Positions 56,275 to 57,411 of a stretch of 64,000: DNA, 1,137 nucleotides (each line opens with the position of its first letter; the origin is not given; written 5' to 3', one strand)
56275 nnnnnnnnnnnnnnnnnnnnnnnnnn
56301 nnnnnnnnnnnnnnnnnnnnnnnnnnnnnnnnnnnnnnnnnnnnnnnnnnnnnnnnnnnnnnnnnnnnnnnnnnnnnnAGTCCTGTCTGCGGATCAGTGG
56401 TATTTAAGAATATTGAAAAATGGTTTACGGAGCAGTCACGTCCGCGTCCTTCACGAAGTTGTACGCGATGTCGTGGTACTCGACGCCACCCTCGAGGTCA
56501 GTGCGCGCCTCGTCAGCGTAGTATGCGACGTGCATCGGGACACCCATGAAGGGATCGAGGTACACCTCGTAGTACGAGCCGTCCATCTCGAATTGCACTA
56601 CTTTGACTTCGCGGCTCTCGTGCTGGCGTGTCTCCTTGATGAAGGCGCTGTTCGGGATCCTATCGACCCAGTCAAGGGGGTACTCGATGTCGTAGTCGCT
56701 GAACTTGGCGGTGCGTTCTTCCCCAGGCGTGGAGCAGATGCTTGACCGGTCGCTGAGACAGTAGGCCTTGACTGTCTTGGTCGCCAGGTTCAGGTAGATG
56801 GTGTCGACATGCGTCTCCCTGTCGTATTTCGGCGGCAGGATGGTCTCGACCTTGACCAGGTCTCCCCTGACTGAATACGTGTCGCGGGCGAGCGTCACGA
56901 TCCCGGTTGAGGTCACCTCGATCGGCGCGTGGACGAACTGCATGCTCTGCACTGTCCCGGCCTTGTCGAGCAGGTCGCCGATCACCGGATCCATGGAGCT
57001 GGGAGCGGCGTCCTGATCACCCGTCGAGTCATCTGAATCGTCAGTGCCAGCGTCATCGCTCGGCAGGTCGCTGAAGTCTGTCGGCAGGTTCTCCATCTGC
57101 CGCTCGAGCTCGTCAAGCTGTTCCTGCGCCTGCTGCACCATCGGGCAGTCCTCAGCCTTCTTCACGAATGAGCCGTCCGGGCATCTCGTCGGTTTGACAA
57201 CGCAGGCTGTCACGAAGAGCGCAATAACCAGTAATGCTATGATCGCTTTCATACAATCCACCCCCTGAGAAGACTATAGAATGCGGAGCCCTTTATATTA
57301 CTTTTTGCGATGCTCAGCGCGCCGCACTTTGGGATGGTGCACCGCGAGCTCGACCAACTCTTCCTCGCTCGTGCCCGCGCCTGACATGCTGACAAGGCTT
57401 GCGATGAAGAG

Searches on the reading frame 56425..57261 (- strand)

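Call 5: search_protein_families(library=pfam, proteins=[window:56425-57261:-], max_evalue=1)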
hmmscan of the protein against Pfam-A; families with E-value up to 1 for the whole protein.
window:56425-57261:- (278 aa): 1 family
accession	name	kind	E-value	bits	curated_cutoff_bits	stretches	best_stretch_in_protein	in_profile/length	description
PF10805.13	DUF2730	-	0.00069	20.1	24.9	1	29-62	26-62/102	Protein of unknown function (DUF2730)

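Call 6: search_protein_families(library=ncbifam, proteins=[window:56425-57261:-], max_evalue=1)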
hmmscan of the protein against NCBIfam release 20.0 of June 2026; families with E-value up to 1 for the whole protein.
window:56425-57261:- (278 aa): 0 families
